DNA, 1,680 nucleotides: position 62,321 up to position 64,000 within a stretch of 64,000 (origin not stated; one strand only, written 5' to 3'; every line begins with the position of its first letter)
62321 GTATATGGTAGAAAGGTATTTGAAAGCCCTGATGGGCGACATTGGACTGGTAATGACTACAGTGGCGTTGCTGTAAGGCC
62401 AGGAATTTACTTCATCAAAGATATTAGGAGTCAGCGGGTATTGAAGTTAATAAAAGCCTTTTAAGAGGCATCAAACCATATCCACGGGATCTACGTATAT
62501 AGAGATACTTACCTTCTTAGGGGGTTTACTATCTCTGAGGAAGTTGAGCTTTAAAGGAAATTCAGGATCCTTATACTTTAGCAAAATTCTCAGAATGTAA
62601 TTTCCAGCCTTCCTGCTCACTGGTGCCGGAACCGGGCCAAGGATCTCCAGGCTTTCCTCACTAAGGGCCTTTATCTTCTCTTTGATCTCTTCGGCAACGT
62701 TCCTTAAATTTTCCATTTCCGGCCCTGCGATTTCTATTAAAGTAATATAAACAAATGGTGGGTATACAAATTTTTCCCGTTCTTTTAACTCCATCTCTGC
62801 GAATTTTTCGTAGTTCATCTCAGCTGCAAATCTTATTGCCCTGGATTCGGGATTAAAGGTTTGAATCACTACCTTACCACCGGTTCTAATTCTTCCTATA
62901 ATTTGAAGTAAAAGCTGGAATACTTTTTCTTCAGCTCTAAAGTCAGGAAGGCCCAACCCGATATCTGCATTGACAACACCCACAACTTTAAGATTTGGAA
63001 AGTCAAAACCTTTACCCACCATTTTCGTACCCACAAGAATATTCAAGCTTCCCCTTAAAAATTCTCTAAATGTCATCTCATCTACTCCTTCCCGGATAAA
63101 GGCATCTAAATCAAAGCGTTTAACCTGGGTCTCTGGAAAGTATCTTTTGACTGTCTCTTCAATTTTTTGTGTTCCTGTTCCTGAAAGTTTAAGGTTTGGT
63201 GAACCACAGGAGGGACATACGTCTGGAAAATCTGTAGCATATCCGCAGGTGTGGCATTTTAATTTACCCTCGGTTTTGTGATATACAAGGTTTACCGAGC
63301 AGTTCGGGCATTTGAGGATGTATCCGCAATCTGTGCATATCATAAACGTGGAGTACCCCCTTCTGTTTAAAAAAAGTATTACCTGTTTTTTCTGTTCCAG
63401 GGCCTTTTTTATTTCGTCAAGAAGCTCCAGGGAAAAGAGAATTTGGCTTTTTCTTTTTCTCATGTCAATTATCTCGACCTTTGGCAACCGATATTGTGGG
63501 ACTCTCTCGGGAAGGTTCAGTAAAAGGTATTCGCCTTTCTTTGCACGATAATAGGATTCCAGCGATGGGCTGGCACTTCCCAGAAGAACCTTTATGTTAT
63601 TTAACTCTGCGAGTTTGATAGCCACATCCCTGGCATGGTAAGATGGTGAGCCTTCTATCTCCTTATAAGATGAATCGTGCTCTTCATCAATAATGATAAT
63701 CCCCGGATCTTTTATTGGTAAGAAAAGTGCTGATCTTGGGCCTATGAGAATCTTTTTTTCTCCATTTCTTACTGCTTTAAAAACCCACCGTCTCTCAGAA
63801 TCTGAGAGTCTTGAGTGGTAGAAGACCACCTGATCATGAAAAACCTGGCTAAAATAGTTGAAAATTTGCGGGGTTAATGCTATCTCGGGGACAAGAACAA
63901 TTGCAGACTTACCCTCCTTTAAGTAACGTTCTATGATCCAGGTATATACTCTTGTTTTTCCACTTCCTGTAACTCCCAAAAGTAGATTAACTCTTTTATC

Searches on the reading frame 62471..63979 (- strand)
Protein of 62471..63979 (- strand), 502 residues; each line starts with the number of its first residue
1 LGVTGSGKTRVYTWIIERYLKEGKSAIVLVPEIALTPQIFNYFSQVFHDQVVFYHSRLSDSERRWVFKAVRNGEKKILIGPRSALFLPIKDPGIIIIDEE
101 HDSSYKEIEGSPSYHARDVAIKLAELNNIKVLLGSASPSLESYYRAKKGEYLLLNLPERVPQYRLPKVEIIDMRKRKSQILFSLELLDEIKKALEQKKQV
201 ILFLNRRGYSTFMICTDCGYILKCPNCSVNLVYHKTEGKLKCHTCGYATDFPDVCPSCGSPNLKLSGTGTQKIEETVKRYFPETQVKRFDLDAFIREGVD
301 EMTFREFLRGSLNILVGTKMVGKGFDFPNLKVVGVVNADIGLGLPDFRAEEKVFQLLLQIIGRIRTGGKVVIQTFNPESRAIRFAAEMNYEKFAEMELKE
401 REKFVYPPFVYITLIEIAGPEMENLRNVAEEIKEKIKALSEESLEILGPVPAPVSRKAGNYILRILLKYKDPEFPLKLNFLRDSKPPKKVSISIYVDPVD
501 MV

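Call 43: search_protein_families(library=pfam, proteins=[window:62471-63979:-], max_evalue=0.00001)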
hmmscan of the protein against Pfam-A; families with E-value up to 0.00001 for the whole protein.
window:62471-63979:- (502 aa): 5 families
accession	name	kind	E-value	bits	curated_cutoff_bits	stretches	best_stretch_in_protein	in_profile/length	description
PF18074.6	PriA_C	-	1.2e-15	58.5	26.9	1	408-498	1-95/95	Primosomal protein N C-terminal domain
PF00270.35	DEAD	-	1.4e-13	51.3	26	1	2-141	21-162/167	DEAD/DEAH box helicase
PF04851.21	ResIII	-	3e-12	47.2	22.5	1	3-134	31-157/164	Type III restriction enzyme, res subunit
PF00271.37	Helicase_C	-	5.5e-12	46.4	23.5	0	291-364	45-106/110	Helicase conserved C-terminal domain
PF18319.7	Zn_ribbon_PriA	-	8.9e-11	42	26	1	224-248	1-25/27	PriA DNA helicase Cys-rich region (CRR) domain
